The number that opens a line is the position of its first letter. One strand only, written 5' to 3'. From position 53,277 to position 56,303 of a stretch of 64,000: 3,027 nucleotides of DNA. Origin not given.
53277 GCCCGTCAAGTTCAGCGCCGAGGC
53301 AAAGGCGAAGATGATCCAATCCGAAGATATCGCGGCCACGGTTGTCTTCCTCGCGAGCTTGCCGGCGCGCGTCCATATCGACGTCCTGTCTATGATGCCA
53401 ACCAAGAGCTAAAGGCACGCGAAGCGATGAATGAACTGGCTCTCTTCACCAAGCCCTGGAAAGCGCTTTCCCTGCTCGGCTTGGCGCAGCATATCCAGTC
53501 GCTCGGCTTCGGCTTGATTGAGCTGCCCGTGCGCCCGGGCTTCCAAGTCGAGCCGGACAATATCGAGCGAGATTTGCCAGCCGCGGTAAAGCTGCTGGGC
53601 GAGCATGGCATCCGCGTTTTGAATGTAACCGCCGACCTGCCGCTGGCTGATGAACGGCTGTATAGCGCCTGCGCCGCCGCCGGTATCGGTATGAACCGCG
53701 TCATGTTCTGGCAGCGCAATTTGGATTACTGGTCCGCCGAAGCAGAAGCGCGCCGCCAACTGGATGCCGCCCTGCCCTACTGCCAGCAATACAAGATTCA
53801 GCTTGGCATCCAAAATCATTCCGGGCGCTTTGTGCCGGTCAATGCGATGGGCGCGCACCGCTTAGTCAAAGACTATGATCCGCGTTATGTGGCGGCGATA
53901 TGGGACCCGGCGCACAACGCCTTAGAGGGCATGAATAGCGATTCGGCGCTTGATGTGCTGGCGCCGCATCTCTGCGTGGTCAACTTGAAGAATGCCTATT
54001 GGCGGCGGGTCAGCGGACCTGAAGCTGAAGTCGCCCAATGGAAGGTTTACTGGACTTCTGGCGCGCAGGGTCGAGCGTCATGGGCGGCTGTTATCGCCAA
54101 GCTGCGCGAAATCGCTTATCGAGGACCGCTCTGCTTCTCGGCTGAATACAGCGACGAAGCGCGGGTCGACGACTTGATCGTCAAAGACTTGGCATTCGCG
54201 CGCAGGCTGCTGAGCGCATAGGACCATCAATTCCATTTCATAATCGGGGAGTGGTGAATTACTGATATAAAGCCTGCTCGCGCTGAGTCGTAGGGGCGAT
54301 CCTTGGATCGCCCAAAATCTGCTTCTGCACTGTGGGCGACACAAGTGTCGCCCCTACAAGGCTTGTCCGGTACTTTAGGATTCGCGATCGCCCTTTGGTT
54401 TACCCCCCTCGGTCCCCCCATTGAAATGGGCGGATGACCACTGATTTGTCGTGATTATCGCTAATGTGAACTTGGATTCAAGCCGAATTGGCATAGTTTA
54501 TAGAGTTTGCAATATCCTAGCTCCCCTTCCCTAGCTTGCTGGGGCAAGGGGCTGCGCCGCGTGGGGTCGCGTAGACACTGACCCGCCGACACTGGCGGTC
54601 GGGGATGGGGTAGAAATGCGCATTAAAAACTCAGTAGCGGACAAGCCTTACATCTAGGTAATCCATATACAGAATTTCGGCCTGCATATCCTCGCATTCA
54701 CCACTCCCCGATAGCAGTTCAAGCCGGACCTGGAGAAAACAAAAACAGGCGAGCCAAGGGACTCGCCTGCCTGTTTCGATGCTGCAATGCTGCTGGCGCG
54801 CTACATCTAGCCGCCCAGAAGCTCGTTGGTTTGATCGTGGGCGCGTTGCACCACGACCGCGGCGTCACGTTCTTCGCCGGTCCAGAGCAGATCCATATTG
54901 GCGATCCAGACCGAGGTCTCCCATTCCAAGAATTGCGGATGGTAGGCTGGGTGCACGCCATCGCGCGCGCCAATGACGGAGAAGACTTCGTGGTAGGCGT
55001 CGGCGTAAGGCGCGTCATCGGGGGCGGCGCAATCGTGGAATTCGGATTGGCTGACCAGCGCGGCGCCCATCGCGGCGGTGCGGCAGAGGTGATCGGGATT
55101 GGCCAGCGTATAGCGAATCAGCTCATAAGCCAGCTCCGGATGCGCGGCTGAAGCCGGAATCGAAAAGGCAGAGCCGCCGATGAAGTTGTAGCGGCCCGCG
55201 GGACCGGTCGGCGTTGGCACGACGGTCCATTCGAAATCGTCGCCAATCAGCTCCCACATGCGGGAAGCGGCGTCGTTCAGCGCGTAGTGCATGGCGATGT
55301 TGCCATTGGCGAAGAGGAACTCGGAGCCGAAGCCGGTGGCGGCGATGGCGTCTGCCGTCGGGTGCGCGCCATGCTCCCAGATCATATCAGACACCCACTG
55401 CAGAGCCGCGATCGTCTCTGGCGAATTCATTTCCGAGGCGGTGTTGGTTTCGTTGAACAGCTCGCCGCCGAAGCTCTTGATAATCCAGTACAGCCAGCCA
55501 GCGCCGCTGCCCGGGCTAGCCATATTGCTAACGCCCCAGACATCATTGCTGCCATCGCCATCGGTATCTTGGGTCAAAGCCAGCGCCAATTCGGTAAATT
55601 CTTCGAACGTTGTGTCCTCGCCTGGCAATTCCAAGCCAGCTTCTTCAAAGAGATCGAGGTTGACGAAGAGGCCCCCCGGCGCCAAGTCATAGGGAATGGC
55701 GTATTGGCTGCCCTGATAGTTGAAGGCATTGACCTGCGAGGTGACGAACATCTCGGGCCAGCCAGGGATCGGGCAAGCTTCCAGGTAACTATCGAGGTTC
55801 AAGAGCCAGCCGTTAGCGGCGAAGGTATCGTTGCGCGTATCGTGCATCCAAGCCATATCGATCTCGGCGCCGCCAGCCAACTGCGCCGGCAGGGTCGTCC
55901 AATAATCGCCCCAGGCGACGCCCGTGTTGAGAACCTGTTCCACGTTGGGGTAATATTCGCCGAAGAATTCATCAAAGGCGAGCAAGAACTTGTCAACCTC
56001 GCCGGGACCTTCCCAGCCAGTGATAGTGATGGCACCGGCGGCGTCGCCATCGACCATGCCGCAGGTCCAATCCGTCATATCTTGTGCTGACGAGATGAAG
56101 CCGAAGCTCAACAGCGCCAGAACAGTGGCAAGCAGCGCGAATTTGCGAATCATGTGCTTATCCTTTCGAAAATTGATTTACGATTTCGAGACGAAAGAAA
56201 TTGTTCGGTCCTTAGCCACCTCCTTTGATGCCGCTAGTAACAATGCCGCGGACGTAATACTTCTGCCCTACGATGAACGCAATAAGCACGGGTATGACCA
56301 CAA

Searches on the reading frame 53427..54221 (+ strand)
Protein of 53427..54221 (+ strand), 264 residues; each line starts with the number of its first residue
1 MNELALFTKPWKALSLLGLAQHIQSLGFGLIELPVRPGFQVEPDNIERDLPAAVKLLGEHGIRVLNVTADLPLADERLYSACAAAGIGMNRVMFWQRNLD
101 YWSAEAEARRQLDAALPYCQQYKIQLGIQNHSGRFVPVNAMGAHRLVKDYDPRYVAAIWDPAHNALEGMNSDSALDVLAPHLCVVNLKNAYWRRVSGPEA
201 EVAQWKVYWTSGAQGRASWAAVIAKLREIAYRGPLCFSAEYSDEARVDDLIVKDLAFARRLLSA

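Call 13: find_encoding_contigs(protein=window:53427-54221:+, flank=3000, max_places=10)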
Protein window:53427-54221:+ (264 aa): no gene with exactly this product is on record in the collection.

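Call 15: search_protein_families(library=pfam, proteins=[window:53427-54221:+])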
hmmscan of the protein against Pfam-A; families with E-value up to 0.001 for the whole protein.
window:53427-54221:+ (264 aa): 1 family
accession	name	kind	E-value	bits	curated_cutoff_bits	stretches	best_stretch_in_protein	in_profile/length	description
PF01261.30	AP_endonuc_2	-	5.6e-14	52.9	31.1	1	22-260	3-248/249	Xylose isomerase-like TIM barrel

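Call 27: find_homologous_proteins(query=window:53427-54221:+, max_evalue=1e-60)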
Query window:53427-54221:+ (264 aa): 979 proteins with E <= 1e-60 among 4635 candidates; the best 120 are listed.
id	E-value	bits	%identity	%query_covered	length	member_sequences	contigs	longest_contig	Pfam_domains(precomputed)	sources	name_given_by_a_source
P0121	1.5e-175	600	100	100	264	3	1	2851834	PF01261.31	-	-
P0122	5.1e-153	526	85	100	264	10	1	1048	PF01261.31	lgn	-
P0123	1.8e-152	524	86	99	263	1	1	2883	PF01261.31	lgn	-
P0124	3.4e-152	523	86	98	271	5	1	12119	PF01261.31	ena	-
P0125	1.0e-150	518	85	100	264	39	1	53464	PF01261.31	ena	-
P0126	1.2e-150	518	84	100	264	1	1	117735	PF01261.31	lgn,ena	-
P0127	1.8e-150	518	84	100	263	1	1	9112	PF01261.31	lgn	-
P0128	3.2e-150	517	84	100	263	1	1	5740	PF01261.31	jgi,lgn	-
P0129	1.4e-149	515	84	100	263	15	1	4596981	PF01261.31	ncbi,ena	-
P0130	1.2e-148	512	82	99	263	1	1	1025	PF01261.31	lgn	-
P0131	1.2e-148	512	85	100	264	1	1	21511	PF01261.31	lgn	-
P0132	2.8e-148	510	83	100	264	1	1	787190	PF01261.31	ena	-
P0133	4.0e-148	510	83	100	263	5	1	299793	PF01261.31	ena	-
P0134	4.6e-148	510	84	100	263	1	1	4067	PF01261.31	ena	-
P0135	5.8e-148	509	83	100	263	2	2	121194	PF01261.31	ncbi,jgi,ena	-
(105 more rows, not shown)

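Call 28: list_cluster_members(proteins=[P0121])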
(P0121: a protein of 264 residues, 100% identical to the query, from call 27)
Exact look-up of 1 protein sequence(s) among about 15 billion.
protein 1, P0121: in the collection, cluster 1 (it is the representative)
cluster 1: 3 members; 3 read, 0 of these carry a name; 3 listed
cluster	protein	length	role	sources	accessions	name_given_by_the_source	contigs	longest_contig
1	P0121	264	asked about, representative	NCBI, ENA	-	-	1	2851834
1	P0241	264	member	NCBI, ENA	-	-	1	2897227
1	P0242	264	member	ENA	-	-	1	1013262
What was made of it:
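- The source contig is 2.85 Mb long (call 28).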

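Call 29: find_encoding_contigs(protein=P0241, flank=10000, max_places=5)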
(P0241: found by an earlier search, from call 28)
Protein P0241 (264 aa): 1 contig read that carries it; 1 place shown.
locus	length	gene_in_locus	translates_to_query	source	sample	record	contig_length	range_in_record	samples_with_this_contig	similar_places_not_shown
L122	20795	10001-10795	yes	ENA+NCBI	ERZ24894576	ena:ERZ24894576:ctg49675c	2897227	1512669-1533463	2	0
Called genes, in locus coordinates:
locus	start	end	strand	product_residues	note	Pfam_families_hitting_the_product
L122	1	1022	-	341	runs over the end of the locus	PF08240:ADH_N, PF16912:Glu_dehyd_C, PF00107:ADH_zinc_N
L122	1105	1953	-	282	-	PF04199:Cyclase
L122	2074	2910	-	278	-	PF04909:Amidohydro_2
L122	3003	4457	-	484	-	PF01120:Alpha_L_fucos, PF16757:Fucosidase_C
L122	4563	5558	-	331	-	PF00356:LacI, PF00532:Peripla_BP_1, PF13407:Peripla_BP_4, PF13377:Peripla_BP_3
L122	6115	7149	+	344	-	PF08240:ADH_N, PF00107:ADH_zinc_N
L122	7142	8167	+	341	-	PF01408:GFO_IDH_MocA, PF22725:GFO_IDH_MocA_C3 (faint)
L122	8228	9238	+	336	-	PF00389:2-Hacid_dh (weak), PF02826:2-Hacid_dh_C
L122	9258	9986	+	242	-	PF00106:adh_short, PF08659:KR, PF13561:adh_short_C2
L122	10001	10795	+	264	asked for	PF01261:AP_endonuc_2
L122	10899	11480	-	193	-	PF05685:Uma2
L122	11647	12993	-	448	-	PF01547:SBP_bac_1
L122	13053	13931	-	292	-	PF00528:BPD_transp_1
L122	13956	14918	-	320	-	PF00528:BPD_transp_1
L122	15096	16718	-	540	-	PF01839:FG-GAP (faint), PF13517:FG-GAP_3, PF07593:UnbV_ASPIC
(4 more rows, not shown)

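Call 30: find_encoding_contigs(protein=P0242, flank=10000, max_places=5)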
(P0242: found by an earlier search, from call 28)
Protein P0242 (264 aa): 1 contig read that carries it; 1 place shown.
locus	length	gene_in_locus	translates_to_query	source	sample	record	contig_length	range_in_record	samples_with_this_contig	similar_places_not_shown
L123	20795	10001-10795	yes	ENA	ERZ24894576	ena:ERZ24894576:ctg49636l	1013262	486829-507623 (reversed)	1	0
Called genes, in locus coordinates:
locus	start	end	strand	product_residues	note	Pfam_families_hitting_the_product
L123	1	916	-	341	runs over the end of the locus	PF08240:ADH_N, PF16912:Glu_dehyd_C, PF00107:ADH_zinc_N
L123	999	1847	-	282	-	PF04199:Cyclase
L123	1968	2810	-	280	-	PF04909:Amidohydro_2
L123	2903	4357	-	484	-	PF01120:Alpha_L_fucos, PF16757:Fucosidase_C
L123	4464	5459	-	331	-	PF00356:LacI, PF00532:Peripla_BP_1, PF13407:Peripla_BP_4, PF13377:Peripla_BP_3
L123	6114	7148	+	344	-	PF08240:ADH_N, PF00107:ADH_zinc_N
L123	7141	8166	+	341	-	PF01408:GFO_IDH_MocA, PF22725:GFO_IDH_MocA_C3 (faint)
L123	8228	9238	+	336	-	PF00389:2-Hacid_dh (weak), PF02826:2-Hacid_dh_C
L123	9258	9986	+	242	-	PF00106:adh_short, PF08659:KR, PF13561:adh_short_C2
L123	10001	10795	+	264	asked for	PF01261:AP_endonuc_2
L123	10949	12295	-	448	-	PF01547:SBP_bac_1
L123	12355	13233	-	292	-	PF00528:BPD_transp_1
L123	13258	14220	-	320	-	PF00528:BPD_transp_1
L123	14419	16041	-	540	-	PF01839:FG-GAP (faint), PF13517:FG-GAP_3, PF07593:UnbV_ASPIC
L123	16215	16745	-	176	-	-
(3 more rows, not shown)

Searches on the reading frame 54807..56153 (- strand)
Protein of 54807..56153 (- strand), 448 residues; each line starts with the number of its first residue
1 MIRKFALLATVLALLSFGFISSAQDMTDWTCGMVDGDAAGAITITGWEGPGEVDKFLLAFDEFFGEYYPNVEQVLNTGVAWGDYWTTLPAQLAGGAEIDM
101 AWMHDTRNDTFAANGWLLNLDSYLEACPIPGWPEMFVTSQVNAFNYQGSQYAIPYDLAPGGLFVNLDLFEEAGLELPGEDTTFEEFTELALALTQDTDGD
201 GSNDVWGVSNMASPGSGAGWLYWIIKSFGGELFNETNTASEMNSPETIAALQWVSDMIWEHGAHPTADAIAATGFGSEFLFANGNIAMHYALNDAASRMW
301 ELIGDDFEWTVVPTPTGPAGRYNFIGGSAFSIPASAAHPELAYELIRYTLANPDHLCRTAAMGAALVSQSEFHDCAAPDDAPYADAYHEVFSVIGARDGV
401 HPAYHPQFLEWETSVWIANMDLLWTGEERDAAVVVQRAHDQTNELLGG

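Call 15: search_protein_families(library=pfam, proteins=[window:54807-56153:-])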
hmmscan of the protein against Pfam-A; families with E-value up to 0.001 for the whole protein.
window:54807-56153:- (448 aa): 1 family
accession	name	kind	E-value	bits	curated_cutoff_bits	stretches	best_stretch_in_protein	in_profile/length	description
PF01547.30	SBP_bac_1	-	2e-28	100.7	26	1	59-349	9-300/307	Bacterial extracellular solute-binding protein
